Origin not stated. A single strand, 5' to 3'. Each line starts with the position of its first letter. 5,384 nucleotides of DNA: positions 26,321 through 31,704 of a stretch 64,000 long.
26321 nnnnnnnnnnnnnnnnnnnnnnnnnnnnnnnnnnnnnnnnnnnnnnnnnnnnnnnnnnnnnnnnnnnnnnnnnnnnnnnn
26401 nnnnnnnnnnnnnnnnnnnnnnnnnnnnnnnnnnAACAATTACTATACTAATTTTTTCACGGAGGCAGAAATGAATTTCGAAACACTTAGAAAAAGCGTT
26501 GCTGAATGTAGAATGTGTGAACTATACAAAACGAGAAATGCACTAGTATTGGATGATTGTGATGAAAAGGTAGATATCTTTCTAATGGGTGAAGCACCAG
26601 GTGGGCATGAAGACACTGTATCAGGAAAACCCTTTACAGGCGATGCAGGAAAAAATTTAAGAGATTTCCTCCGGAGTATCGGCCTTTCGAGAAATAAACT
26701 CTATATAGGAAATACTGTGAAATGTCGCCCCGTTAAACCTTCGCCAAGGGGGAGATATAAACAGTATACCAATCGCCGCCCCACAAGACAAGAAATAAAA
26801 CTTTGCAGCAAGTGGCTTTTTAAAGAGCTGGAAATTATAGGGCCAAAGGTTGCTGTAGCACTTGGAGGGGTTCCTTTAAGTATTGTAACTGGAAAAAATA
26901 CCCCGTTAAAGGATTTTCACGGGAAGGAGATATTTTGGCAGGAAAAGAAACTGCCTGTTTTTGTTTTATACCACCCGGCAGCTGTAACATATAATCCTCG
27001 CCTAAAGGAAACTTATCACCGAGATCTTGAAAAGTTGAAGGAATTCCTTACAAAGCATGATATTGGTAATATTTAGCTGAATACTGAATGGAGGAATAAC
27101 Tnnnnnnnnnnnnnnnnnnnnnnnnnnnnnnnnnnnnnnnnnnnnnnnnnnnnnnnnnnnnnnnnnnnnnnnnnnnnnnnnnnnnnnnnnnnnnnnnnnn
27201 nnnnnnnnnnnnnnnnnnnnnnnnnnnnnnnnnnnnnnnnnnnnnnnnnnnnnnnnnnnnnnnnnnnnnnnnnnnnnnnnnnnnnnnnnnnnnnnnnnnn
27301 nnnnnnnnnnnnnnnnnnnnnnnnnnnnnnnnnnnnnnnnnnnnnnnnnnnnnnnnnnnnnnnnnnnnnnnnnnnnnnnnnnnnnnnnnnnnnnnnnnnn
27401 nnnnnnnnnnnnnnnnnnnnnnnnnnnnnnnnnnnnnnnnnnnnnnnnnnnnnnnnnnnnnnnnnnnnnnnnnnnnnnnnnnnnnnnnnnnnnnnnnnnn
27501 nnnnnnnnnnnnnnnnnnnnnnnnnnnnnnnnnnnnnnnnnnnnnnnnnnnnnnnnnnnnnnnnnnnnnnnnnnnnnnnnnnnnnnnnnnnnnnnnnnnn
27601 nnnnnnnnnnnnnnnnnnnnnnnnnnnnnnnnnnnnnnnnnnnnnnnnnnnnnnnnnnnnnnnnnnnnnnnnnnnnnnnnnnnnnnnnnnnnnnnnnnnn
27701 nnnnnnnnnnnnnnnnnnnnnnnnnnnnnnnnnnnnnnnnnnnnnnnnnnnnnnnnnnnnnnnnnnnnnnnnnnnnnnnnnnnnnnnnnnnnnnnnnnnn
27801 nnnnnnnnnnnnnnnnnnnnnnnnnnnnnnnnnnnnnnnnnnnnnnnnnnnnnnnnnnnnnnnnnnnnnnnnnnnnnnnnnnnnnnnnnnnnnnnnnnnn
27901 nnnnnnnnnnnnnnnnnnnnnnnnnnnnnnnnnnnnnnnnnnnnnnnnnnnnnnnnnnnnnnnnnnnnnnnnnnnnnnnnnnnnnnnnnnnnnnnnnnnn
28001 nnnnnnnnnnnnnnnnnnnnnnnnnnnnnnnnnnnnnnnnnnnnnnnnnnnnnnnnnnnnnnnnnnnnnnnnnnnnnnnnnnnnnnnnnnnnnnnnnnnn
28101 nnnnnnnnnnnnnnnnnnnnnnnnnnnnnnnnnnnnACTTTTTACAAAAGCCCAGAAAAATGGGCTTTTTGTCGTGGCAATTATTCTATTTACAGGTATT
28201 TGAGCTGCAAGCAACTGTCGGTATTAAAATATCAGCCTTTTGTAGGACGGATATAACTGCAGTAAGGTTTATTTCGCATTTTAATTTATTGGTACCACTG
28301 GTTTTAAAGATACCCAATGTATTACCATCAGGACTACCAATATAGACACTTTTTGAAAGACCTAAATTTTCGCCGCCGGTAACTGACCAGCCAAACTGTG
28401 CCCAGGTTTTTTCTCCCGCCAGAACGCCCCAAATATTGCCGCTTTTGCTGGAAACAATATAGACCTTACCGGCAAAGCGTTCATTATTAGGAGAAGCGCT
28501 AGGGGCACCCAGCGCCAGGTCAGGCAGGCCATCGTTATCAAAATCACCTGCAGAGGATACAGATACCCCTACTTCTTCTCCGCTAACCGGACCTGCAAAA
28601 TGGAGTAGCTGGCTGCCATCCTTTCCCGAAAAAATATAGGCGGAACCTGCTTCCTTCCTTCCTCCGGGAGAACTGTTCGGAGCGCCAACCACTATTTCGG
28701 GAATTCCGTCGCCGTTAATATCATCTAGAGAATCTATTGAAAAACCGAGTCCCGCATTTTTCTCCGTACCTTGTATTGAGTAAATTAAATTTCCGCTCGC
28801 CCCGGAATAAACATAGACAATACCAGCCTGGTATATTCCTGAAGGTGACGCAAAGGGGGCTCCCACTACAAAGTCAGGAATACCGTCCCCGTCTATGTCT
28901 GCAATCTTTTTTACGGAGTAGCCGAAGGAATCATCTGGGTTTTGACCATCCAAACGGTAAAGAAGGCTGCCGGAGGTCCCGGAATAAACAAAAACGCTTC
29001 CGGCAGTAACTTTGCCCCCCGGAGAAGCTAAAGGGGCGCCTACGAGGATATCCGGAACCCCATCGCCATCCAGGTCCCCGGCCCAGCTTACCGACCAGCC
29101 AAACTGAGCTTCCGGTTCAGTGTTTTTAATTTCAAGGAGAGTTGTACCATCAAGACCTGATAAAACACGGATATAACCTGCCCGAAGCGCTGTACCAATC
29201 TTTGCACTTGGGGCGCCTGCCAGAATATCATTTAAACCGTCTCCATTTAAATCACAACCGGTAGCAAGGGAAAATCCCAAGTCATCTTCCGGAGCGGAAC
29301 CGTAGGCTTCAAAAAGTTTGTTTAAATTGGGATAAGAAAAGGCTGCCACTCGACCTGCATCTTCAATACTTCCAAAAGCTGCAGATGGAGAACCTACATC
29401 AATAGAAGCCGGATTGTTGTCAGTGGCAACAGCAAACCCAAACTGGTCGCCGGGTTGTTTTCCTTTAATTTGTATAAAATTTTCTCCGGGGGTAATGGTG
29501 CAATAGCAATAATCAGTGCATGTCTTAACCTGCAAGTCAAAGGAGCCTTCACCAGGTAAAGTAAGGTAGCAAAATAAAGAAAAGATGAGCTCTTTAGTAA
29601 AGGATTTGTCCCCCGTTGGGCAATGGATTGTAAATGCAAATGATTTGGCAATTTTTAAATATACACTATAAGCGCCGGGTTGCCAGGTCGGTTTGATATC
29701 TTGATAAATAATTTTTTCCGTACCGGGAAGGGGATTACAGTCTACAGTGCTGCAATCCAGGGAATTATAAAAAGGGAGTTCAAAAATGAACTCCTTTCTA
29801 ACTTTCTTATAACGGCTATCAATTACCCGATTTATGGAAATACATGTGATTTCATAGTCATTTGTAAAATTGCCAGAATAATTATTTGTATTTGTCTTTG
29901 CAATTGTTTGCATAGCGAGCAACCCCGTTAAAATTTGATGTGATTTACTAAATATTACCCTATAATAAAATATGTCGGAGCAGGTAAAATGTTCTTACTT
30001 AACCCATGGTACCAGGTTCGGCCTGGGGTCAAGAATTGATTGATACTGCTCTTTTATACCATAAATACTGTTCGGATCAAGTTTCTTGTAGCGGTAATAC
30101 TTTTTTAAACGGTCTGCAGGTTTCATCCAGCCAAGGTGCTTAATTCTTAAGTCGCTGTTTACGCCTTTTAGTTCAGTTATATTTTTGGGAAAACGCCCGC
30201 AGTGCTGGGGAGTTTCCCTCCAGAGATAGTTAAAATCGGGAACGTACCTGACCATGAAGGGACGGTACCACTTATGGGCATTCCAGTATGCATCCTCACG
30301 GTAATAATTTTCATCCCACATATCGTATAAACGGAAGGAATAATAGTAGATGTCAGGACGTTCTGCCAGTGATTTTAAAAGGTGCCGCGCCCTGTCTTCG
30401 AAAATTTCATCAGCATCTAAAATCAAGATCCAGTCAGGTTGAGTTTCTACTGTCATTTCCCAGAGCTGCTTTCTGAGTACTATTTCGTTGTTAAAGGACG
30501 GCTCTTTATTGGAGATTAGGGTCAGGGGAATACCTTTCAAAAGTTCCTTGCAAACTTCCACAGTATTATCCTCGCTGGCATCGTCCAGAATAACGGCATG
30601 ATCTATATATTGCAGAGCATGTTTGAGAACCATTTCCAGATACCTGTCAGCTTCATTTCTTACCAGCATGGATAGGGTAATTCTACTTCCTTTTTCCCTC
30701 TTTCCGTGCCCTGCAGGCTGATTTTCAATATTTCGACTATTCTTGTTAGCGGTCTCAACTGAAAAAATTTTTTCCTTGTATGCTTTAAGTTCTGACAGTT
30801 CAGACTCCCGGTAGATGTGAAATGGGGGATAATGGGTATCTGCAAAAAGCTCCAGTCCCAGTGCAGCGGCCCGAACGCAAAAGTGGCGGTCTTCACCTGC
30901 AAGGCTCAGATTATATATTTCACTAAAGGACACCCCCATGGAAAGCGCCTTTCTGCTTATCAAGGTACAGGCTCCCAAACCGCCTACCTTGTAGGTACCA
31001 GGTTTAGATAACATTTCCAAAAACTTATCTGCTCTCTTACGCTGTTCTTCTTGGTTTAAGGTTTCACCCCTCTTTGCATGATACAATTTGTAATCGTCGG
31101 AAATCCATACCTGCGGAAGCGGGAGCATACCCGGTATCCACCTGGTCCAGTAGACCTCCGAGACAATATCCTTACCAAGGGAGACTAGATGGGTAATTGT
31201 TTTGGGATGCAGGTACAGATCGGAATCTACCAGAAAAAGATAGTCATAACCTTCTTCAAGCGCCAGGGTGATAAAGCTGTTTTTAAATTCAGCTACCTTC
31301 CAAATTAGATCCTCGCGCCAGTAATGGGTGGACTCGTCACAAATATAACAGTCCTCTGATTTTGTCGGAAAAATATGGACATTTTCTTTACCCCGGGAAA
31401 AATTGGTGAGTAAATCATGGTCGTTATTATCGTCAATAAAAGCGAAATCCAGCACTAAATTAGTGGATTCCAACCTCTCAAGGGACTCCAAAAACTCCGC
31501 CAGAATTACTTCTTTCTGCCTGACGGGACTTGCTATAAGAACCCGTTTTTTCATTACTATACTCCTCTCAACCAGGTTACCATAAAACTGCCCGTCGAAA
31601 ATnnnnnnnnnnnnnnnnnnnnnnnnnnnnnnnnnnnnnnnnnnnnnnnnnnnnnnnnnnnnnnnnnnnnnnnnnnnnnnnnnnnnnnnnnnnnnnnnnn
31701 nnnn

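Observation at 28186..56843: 28-kb block of leaderless surface-type proteins plus 11 soluble glycosyltransferases: candidate undescribed spore-surface glycoprotein system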

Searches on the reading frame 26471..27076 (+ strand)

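Call 6: search_protein_families(library=pfam, proteins=[window:26471-27076:+], max_evalue=0.01)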
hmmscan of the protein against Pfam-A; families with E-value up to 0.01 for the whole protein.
window:26471-27076:+ (201 aa): 1 family
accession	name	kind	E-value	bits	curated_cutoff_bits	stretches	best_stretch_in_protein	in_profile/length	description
PF03167.25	UDG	-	8e-31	107.4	24.3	1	29-180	3-129/141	Uracil DNA glycosylase superfamily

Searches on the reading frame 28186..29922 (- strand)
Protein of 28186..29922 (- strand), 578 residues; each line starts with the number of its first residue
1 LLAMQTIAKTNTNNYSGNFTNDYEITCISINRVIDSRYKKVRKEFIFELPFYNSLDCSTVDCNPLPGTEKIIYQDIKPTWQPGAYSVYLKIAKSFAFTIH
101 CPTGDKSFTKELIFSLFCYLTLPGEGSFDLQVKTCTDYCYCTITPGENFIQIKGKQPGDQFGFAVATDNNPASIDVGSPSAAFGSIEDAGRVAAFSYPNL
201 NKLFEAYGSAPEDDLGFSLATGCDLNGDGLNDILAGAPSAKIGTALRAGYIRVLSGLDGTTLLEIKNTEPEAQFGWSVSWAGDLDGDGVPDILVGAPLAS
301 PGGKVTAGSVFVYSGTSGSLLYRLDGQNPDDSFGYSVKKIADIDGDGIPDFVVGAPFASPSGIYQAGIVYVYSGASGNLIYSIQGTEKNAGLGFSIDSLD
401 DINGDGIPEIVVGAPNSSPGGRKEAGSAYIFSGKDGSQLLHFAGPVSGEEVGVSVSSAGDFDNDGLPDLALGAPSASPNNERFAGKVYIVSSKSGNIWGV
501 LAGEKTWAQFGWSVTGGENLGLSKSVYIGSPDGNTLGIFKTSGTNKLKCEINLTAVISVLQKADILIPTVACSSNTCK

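Call 3: search_protein_families(library=pfam, proteins=[window:28186-29922:-], max_evalue=0.01)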
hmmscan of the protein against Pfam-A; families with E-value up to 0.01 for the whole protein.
window:28186-29922:- (578 aa): 4 families
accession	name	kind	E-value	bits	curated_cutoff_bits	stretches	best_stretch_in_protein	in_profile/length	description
PF01839.29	FG-GAP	-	4.8e-45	151.2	22.1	5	274-313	1-37/37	FG-GAP repeat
PF13517.12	FG-GAP_3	-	7.5e-20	71.7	26.9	2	224-294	1-61/61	FG-GAP-like repeat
PF14312.12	FG-GAP_2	-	1.2e-10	41.9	23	1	270-313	14-49/49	FG-GAP repeat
PF23727.1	Beta-prop_FAM234A_B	-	0.0003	19.9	26.4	0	335-382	128-169/467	FAM234A/B beta-propeller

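Call 10: search_protein_families(library=ncbifam, proteins=[window:28186-29922:-], max_evalue=0.1)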
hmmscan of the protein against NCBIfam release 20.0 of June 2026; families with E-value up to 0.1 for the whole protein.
window:28186-29922:- (578 aa): 1 family
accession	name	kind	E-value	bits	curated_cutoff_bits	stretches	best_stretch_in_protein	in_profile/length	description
NF047539.1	XAC2610_fam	domain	5.3e-09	36.5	35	0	459-495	4-38/89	XAC2610-related protein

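Call 56: find_homologous_proteins(query=window:28186-29922:-)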
Query window:28186-29922:- (578 aa): 5018 proteins with E <= 0.001 among 8000 candidates; the best 120 are listed.
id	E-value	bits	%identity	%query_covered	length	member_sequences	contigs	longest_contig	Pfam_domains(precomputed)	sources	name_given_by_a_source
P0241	0.0e+0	1305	100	99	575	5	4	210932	PF01839.30,PF14312.13,PF13517.13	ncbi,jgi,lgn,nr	ncbi:MAG: Integrins alpha chain [Clostridiales bacterium]|jgi:hypothetical protein|nr:Integrins alph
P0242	6.5e-227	773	63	97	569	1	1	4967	PF01839.30,PF14312.13,PF13517.13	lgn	-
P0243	2.3e-222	758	63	95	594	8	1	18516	PF01839.30,PF13517.13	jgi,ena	-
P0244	1.0e-218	746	61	97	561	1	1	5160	PF01839.30,PF14312.13,PF13517.13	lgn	-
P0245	4.6e-217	740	63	95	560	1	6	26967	PF01839.30,PF14312.13,PF13517.13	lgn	-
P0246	1.1e-214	732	61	95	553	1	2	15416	PF01839.30,PF14312.13,PF13517.13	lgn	-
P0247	1.9e-209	715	58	98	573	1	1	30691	PF01839.30,PF14312.13,PF13517.13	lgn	-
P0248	3.6e-209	714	59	96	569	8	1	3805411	PF01839.30,PF13517.13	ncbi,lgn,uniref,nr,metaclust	ncbi:hypothetical protein BR63_01660 [Thermanaerosceptrum fracticalcis]|uniref:FG-GAP repeat protein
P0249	6.6e-204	697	58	98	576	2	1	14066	PF01839.30,PF14312.13,PF13517.13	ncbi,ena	-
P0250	5.3e-200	684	40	49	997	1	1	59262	PF01839.30,PF23727.2,PF14312.13,PF13517.13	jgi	-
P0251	2.2e-198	679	58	95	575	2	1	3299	PF01839.30,PF14312.13,PF13517.13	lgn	-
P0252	2.1e-197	675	58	94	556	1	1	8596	PF01839.30,PF14312.13,PF13517.13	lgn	-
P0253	8.7e-190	650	56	95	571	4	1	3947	PF01839.30,PF14312.13,PF13517.13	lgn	-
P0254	2.9e-183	629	54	96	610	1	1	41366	PF01839.30,PF13517.13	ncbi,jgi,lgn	-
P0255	5.3e-165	568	39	44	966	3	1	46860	PF01839.30,PF23727.2,PF13517.13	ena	-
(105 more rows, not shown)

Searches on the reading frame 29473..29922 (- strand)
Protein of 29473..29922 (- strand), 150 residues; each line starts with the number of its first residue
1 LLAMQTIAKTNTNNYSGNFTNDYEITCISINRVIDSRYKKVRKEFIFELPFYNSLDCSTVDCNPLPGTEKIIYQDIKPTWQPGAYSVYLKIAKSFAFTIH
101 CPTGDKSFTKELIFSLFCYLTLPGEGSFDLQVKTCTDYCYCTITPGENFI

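Call 48: search_protein_families(library=pfam, proteins=[window:29473-29922:-], max_evalue=10)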
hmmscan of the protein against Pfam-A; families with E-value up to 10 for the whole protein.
window:29473-29922:- (150 aa): 1 family
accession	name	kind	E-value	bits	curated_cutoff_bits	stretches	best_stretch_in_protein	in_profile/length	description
PF04881.20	Adeno_GP19K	-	0.078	13.3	27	1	69-122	31-77/133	Adenovirus GP19K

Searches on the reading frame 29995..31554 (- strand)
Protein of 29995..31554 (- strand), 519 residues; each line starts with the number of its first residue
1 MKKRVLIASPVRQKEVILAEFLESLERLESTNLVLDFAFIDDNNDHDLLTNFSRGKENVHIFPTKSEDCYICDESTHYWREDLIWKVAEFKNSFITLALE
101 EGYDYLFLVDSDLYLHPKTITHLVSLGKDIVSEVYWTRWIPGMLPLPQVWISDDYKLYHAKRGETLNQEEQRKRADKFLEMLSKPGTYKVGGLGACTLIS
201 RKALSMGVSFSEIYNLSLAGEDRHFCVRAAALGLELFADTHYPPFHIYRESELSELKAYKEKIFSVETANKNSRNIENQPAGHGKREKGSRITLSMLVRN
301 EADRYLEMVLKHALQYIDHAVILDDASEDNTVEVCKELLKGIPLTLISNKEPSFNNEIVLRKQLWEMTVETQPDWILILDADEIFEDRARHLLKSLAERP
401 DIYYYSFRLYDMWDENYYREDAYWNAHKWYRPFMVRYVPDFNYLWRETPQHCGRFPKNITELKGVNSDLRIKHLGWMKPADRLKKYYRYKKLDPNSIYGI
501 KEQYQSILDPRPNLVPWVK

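Call 3: search_protein_families(library=pfam, proteins=[window:29995-31554:-], max_evalue=0.01)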
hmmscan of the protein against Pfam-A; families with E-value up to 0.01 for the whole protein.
window:29995-31554:- (519 aa): 4 families
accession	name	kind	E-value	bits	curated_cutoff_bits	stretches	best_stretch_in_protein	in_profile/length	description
PF00535.33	Glycos_transf_2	-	4.7e-12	46.6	23.3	1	298-430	6-138/168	Glycosyl transferase family 2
PF13704.12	Glyco_tranf_2_4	-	2.8e-11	44.2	27.5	1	299-385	1-84/98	Glycosyl transferase family 2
PF03452.20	Anp1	-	6.2e-08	32.8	28.8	0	87-135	121-170/263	Anp1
PF13641.12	Glyco_tranf_2_3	-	0.0017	18.9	27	0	304-393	14-108/230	Glycosyltransferase like family 2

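Call 60: search_solved_structures(query=window:29995-31554:-, max_evalue=0.01)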
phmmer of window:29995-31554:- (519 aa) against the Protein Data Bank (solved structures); distinct sequences matched with E-value up to 0.01: 0.

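Call 88: search_protein_families(library=ncbifam, proteins=[window:29995-31554:-], max_evalue=0.00001)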
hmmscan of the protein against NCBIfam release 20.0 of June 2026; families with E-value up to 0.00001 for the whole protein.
window:29995-31554:- (519 aa): 0 families
